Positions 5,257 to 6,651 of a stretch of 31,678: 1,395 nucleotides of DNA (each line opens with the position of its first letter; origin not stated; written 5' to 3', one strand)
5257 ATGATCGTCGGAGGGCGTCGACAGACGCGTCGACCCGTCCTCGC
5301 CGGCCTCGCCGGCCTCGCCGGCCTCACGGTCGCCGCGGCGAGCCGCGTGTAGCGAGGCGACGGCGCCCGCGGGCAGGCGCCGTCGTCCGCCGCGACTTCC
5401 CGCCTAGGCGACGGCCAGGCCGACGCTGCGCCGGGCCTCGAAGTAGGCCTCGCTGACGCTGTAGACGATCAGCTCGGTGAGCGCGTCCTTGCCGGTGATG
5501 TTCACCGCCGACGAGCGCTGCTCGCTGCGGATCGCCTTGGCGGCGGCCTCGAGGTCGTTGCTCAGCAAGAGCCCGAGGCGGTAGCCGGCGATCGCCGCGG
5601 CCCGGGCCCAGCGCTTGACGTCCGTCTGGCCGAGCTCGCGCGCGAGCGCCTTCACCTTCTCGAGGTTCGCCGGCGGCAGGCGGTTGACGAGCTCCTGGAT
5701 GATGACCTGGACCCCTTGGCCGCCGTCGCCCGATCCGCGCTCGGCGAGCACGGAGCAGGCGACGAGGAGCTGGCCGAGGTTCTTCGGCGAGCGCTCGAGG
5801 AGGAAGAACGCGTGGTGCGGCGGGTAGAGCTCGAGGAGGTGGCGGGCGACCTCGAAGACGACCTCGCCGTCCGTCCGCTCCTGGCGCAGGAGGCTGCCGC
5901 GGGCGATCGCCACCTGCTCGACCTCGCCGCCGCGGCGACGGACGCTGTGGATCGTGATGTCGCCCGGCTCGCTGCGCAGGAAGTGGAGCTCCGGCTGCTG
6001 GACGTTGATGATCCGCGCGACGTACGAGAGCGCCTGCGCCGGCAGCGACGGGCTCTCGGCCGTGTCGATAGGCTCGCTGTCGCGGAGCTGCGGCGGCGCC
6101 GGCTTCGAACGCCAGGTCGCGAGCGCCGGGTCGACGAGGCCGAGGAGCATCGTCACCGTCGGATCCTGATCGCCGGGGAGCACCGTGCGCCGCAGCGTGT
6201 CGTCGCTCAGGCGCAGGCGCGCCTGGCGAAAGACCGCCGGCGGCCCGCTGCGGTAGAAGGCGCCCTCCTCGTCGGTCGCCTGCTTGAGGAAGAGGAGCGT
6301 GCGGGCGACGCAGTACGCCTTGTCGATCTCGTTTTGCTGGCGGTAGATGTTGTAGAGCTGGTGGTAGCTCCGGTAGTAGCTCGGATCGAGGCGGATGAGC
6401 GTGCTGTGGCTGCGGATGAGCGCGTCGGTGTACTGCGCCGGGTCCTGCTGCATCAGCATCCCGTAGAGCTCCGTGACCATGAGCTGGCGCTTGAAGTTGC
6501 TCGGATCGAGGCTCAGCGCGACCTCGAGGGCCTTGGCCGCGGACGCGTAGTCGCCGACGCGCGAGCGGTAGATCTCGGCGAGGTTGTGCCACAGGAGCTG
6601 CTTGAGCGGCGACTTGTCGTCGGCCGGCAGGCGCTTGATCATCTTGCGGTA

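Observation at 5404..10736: VWA membrane protein plus giant pseudokinase–TPR scaffold; a domain set parallel to the T6SS threonine-phosphorylation pathway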

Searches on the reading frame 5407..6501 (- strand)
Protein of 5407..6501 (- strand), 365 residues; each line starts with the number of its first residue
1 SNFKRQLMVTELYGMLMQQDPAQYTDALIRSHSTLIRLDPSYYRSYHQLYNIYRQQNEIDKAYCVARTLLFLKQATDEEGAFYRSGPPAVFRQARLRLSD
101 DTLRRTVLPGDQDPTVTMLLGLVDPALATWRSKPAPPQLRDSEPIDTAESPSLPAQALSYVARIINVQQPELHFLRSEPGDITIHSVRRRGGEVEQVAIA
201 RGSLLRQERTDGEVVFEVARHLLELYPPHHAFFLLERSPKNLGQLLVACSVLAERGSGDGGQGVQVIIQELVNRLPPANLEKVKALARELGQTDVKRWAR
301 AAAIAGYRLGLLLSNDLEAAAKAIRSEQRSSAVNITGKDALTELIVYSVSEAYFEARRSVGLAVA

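Call 33: predict_structure(alignment_id=A2)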
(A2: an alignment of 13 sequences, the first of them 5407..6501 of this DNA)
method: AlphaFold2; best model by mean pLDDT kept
length: 365 residues; sequences in the alignment: 13
mean_pLDDT: 92.2   pTM: 0.90
mean pLDDT of the five models: 92.2, 91.0, 90.9, 90.8, 90.5
residues with pLDDT >= 90: 311; 70-90: 38; 50-70: 15; < 50: 1
segments of 3 or more residues with pLDDT < 50: none
pLDDT, mean of each block of 10 residues (from residue 1): 92 95 95 96 98 96 97 97 81 91 94 94 96 91 92 96 96 93 92 93 91 96 96 94 94 66 85 94 94 90 96 95 83 79 97 96 88
secondary structure, 60 per line:
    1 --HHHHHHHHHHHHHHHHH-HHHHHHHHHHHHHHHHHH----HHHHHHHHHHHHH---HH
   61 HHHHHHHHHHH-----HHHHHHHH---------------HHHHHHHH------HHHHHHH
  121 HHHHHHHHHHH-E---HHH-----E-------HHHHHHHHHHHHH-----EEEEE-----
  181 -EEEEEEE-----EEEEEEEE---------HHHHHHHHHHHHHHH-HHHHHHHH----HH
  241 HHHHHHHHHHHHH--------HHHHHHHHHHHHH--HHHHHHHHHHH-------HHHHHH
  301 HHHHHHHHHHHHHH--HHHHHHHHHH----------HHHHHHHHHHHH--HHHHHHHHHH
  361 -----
elements in order: H3-19 H21-38 H43-55 H59-71 H77-84 H100-107 H114-131 H153-165 E171-175 E182-188 E194-201 H211-225 H227-234 H239-253 H262-274 H277-287 H295-314 H317-326 H337-348 H351-360

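Call 35: search_protein_representatives(alignment_id=A2)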
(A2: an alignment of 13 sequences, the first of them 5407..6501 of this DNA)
Query: 13 sequences, 360 profile positions. Proteins with E-value up to 0.001 (for the whole library): 12092; up to 1e-10: 3920; up to 1e-30: 1386. The best 150 are listed.
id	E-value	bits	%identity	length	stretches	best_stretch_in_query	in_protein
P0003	9.6e-136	469.2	-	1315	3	2-360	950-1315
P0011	6.0e-119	414.0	-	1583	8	2-359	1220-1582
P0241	1.9e-105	369.6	-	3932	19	3-358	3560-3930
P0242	5.3e-103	361.5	-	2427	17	3-357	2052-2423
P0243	1.7e-100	353.2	-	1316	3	2-359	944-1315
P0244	1.7e-98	346.7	-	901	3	2-359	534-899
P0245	5.6e-95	335.1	-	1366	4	2-359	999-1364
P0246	5.3e-94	331.9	-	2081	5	1-356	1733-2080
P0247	7.1e-93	328.2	-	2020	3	3-359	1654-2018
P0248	1.3e-92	327.4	-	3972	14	2-357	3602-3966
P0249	7.1e-92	324.9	-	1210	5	1-357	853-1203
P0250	6.1e-91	321.8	-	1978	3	2-359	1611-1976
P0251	2.6e-89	316.5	-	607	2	3-357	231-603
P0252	5.1e-89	315.5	-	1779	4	2-359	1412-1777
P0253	1.0e-88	314.5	-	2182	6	1-358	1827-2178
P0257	2.0e-86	307.0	-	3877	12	3-358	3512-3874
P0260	7.3e-86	305.1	-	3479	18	4-359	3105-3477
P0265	9.4e-85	301.5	-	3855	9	4-357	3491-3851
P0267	5.8e-84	298.9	-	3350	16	3-357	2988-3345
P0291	8.6e-78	278.6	-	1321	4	3-359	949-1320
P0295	3.4e-77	276.6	-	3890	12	4-359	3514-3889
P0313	4.2e-75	269.7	-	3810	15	4-359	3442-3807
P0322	9.7e-74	265.2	-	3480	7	3-357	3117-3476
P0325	2.8e-73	263.7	-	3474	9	2-359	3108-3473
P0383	1.2e-68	248.4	-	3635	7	4-359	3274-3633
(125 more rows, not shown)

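Call 39: search_protein_families(library=pfam, proteins=[window:5407-6501:-], max_evalue=10)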
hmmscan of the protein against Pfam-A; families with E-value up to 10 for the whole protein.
window:5407-6501:- (365 aa): 0 families

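Call 51: search_solved_structures(query=A2, max_evalue=10, show_alignments=2)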
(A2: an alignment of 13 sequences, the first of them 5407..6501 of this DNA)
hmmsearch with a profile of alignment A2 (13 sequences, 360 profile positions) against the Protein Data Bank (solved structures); distinct sequences matched with E-value up to 10: 70 (the best 60 are shown).
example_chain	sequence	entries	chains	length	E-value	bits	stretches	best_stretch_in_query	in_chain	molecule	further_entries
9qhb_A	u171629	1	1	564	2.7e-28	102.5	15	3-67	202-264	Engineered tetratricopeptide repeat protein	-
8bu0_A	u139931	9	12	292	4e-18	69.1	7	2-67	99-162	Consensus tetratricopeptide repeat protein | Crystal structure of an 8-repeat consensus TPR superhelix with Zinc. | Monomer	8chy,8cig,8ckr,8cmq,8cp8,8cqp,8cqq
9gzg_A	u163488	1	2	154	1.6e-17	67.1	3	2-67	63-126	Engineered CTPR protein with glutamic acids for conductivity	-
7obi_A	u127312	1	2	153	1.3e-16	64.1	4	2-66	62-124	CTPR-rv4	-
9qhc_A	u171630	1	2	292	3.4e-15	59.5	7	2-67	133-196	Engineered tetratricopeptide repeat protein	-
2fo7_A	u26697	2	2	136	5.9e-09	38.9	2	2-67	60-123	SYNTHETIC CONSENSUS TPR PROTEIN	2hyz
5fzr_A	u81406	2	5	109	7.2e-09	38.6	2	1-78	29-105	DESIGNED TPR PROTEIN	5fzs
8ch0_A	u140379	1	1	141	7.5e-09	38.6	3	2-67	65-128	Consensus tetratricopeptide repeat protein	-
5fzq_A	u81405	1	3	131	2e-08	37.2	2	1-81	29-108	DESIGNED TPR PROTEIN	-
6eou_A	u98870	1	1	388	2.3e-08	37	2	29-67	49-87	UDP-N-acetylglucosamine--peptide N-acetylglucosaminyltransferase 110 kDa subunit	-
1w3b_A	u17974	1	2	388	2.8e-08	36.7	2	29-67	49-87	UDP-N-ACETYLGLUCOSAMINE--PEPTIDE N-ACETYLGLUCOSAMINYLTRANSFERASE 110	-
7yeh_B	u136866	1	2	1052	2.1e-07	33.8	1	29-67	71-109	UDP-N-acetylglucosamine--peptide N-acetylglucosaminyltransferase 110 kDa subunit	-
7yea_A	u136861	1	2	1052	2.1e-07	33.8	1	29-67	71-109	UDP-N-acetylglucosamine--peptide N-acetylglucosaminyltransferase 110 kDa subunit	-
7ntf_A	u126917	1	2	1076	2.1e-07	33.8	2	29-67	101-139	Isoform 1 of UDP-N-acetylglucosamine--peptide N-acetylglucosaminyltransferase 110 kDa subu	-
8v24_A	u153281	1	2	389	2.3e-07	33.7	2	25-73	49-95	Lipopolysaccharide assembly protein B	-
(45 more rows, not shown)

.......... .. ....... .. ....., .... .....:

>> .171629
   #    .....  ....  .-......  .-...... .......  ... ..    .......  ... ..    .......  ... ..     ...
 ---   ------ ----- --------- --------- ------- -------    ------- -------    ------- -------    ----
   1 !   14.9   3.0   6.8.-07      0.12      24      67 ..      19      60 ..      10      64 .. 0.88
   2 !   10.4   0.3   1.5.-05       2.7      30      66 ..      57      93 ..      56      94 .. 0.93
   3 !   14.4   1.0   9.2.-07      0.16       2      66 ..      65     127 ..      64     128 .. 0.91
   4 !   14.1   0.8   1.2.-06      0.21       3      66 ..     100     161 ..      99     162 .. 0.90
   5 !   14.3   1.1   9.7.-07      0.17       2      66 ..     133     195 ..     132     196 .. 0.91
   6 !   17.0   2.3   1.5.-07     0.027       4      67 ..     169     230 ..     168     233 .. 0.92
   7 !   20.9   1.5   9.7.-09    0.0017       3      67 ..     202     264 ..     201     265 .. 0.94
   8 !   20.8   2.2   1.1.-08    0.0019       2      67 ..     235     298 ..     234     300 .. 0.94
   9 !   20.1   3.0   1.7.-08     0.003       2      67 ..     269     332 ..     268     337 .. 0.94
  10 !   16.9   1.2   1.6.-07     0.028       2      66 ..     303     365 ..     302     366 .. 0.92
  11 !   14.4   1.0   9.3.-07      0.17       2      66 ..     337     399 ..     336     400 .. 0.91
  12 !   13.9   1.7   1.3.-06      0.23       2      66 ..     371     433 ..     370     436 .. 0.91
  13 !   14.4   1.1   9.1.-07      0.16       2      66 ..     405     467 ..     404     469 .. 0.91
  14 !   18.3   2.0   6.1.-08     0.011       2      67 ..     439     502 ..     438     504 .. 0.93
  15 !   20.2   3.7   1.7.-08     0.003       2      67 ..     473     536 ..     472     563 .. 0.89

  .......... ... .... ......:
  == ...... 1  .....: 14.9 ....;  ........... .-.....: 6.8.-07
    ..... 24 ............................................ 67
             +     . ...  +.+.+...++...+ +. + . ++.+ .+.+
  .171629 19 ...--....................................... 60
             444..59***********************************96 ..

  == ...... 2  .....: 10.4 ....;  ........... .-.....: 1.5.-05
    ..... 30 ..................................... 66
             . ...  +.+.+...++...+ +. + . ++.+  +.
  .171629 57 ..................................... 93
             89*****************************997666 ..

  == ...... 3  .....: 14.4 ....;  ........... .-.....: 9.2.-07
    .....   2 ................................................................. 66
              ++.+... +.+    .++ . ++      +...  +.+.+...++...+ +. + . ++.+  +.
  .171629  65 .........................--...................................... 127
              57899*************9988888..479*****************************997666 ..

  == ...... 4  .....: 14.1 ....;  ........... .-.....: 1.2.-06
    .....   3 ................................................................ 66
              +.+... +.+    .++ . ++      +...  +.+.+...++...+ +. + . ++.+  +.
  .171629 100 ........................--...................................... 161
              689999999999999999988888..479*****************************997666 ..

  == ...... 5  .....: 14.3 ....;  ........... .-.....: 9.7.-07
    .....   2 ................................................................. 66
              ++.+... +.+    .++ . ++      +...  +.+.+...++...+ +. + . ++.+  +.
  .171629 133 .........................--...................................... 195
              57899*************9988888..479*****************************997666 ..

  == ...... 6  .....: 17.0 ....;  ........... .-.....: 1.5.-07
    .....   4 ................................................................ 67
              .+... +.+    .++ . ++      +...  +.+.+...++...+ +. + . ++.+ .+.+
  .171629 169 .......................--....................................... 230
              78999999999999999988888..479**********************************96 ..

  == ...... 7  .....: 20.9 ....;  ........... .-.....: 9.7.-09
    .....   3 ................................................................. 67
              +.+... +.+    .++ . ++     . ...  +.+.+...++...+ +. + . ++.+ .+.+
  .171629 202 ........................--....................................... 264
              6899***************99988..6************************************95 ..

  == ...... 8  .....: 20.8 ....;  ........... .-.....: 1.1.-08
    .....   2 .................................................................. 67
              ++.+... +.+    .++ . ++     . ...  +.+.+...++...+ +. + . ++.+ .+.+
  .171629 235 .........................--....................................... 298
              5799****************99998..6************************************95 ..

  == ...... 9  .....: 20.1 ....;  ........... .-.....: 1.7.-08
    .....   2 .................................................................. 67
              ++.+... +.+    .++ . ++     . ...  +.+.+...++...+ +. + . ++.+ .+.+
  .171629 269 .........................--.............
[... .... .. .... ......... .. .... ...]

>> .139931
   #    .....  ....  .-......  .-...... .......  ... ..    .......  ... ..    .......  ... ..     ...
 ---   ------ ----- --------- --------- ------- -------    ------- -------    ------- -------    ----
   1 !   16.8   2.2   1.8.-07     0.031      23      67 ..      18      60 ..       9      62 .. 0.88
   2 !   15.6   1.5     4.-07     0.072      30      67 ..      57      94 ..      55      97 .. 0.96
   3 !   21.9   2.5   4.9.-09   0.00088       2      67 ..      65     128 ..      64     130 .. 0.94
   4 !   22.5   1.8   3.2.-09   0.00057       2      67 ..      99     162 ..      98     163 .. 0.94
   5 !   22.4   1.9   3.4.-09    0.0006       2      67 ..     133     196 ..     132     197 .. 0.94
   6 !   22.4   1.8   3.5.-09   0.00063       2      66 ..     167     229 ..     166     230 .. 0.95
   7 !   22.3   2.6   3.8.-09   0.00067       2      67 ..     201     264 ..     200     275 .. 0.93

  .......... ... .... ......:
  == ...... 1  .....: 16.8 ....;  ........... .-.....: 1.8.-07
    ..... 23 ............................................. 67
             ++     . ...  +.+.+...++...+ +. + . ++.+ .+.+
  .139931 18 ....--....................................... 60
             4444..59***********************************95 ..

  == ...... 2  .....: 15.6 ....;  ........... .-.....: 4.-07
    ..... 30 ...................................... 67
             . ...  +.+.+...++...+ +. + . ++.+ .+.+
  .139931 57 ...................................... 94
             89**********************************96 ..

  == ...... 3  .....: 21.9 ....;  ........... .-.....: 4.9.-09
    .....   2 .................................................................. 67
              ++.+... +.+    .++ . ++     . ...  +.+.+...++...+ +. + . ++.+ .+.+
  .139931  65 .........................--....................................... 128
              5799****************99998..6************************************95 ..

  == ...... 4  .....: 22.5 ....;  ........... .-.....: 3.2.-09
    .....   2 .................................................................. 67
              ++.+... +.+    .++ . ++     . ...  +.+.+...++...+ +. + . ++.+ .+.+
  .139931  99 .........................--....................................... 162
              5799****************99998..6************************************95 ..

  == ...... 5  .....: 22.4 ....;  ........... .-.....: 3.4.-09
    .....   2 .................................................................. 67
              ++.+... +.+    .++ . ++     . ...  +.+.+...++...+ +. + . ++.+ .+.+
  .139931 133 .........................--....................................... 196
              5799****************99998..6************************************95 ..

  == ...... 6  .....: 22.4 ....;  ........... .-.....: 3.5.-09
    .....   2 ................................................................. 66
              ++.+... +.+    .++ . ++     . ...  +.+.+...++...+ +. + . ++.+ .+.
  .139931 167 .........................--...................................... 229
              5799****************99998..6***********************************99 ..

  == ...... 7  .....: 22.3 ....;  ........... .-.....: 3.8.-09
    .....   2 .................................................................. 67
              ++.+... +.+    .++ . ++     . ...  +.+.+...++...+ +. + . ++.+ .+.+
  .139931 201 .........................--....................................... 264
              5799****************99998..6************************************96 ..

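Call 60: search_protein_families(library=ncbifam, proteins=[P0313, P0241], max_evalue=1e-10)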
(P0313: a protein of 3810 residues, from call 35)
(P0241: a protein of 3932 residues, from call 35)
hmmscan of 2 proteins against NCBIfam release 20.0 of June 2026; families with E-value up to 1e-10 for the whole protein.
P0313 (3810 aa): 10 families
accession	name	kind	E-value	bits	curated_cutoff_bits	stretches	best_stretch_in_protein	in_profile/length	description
TIGR02917.1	PEP_TPR_lipo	equivalog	1.6e-85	287.7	312.2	3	3196-3404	465-665/899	XrtA/PEP-CTERM system TPR-repeat protein PrsT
NF040959.1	MamA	equivalog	7.1e-83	277.1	200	1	3129-3250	77-193/204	magnetosome protein MamA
NF008757.0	PRK11788.1-5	equivalog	9.7e-37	127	363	0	2920-3110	49-240/388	lipopolysaccharide assembly protein LapB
NF002725.1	PRK02603.1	equivalog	2.1e-35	122.2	143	0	3172-3246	50-122/173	photosystem I assembly protein Ycf3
NF052312.1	T9SS_PorW_SprE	equivalog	3.3e-35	121.9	250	0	3280-3452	156-327/716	type IX secretion system periplasmic lipoprotein PorW/SprE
NF008756.0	PRK11788.1-4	equivalog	1.9e-32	112.8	474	0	2921-3109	50-239/389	lipopolysaccharide assembly protein LapB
TIGR02521.1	type_IV_pilW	equivalog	1.8e-21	76.8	154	1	3124-3282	66-221/234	type IV pilus biogenesis/stability protein PilW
NF047507.1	TPR_BatC_Lepto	exception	2.4e-21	76.2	175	0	3140-3232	41-132/214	TPR repeat-containing protein BatC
NF040561.1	PrimPol_Msp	equivalog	5.9e-11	41.6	200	0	3196-3303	25-124/515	CRISPR-associated primase-polymerase type A1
NF033762.1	social_mot_Tgl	equivalog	9.3e-11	41.5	225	0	888-987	33-128/252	social motility TPR repeat lipoprotein Tgl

P0241 (3932 aa): 13 families
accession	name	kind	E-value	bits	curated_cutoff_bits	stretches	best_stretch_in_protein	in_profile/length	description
NF040959.1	MamA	equivalog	1.7e-104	347.7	200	1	3395-3518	79-198/204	magnetosome protein MamA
TIGR02917.1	PEP_TPR_lipo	equivalog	2.3e-103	346.7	312.2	4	3313-3632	395-693/899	XrtA/PEP-CTERM system TPR-repeat protein PrsT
NF008757.0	PRK11788.1-5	equivalog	6.7e-60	203.3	363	0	3037-3229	50-243/388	lipopolysaccharide assembly protein LapB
NF002725.1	PRK02603.1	equivalog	4.3e-45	153.8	143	0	1899-1976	50-126/173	photosystem I assembly protein Ycf3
NF008756.0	PRK11788.1-4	equivalog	5.9e-43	147.4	474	0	1185-1339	124-276/389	lipopolysaccharide assembly protein LapB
NF052312.1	T9SS_PorW_SprE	equivalog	2.6e-36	125.5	250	0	3429-3563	187-319/716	type IX secretion system periplasmic lipoprotein PorW/SprE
TIGR02521.1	type_IV_pilW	equivalog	2.5e-31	109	154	0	3247-3381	71-201/234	type IV pilus biogenesis/stability protein PilW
NF047507.1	TPR_BatC_Lepto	exception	2.5e-28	99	175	0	1908-1967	82-141/214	TPR repeat-containing protein BatC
NF033762.1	social_mot_Tgl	equivalog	8.1e-20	71.2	225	0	1231-1339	22-127/252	social motility TPR repeat lipoprotein Tgl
NF040561.1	PrimPol_Msp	equivalog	3e-16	59.1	200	0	2224-2305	23-99/515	CRISPR-associated primase-polymerase type A1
NF033758.1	gliding_GltE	equivalog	6.5e-13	48.4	225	0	3250-3451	96-286/411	adventurous gliding motility TPR repeat lipoprotein GltE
NF008753.0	PRK11788.1-1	equivalog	3.3e-12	46.2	395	0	3039-3331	52-331/389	lipopolysaccharide assembly protein LapB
TIGR02552.1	LcrH_SycD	equivalog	7.2e-11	42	104.8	0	3190-3283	8-94/136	SycD/LcrH family type III secretion system chaperone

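Call 62: find_encoding_contigs(protein=P0313, flank=10000, max_places=2)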
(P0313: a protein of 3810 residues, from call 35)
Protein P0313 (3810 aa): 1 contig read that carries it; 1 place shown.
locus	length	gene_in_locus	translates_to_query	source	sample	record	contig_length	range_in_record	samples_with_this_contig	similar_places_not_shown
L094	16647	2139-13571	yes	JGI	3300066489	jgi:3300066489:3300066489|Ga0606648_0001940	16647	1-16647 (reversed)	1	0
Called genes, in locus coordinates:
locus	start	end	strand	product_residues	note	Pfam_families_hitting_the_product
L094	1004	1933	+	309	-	PF13424:TPR_12 (faint), PF21033:RMD1-3 (faint), PF00515:TPR_1 (faint), PF07719:TPR_2 (faint), PF13174:TPR_6 (faint), PF13176:TPR_7 (faint), PF13181:TPR_8 (faint), PF13414:TPR_11 (weak), +6 more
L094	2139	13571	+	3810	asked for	PF07719:TPR_2 (faint), PF10602:RPN7 (faint), PF13174:TPR_6 (faint), PF13176:TPR_7 (faint), PF13181:TPR_8 (faint), PF13414:TPR_11 (faint), PF00515:TPR_1 (weak), PF13424:TPR_12 (weak), +7 more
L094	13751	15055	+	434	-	PF16697:Yop-YscD_cpl, PF00498:FHA, PF00158:Sigma54_activat, PF14532:Sigma54_activ_2, PF01078:Mg_chelatase (faint), PF07728:AAA_5 (weak), PF25601:AAA_lid_14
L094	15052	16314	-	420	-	PF07719:TPR_2 (faint), PF13432:TPR_16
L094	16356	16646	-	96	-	?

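Call 64: list_cluster_members(proteins=[P0241, P0248, P0257, P0260, P0265, P0267, P0295, P0322, P0325, P0383])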
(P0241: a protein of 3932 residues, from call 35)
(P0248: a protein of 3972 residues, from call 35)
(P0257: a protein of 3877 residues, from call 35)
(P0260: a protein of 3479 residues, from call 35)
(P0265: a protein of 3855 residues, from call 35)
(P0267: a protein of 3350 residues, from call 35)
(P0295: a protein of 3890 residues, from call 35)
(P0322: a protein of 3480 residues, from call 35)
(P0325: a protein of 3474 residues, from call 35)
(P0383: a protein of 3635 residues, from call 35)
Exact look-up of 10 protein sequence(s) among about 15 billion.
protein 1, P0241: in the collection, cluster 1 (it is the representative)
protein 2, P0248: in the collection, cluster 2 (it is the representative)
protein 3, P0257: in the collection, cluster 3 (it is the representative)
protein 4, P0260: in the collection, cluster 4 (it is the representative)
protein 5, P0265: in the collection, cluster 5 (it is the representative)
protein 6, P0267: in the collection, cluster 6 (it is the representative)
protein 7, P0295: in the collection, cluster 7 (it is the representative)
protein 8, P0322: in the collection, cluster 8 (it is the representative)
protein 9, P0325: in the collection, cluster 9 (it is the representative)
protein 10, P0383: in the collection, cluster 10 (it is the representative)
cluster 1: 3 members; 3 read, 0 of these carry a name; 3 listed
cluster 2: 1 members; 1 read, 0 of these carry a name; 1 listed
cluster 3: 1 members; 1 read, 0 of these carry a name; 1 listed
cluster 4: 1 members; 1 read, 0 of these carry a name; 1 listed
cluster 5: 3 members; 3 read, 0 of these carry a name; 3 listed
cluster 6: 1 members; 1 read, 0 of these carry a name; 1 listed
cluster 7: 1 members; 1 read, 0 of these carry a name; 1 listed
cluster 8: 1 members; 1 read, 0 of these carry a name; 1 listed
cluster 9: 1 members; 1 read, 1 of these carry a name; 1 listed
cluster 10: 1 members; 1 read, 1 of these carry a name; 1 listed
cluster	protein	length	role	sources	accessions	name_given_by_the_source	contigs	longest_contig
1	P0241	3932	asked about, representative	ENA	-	-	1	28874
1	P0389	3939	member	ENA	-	-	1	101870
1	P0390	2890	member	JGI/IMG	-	-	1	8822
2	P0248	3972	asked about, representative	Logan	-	-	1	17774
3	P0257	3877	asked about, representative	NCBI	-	-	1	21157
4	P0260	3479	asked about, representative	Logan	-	-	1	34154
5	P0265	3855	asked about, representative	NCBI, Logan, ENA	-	-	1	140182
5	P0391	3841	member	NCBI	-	-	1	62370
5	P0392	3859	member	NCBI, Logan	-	-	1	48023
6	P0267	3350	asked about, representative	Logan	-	-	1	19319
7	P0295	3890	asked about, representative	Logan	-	-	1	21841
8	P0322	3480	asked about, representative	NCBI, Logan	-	-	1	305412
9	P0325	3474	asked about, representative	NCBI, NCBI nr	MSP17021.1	MAG: tetratricopeptide repeat protein, partial [Myxococcales bacterium] | tetratricopeptide repeat protein [Myxococcales bacterium]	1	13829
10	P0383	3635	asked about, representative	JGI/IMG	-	tetratricopeptide (TPR) repeat protein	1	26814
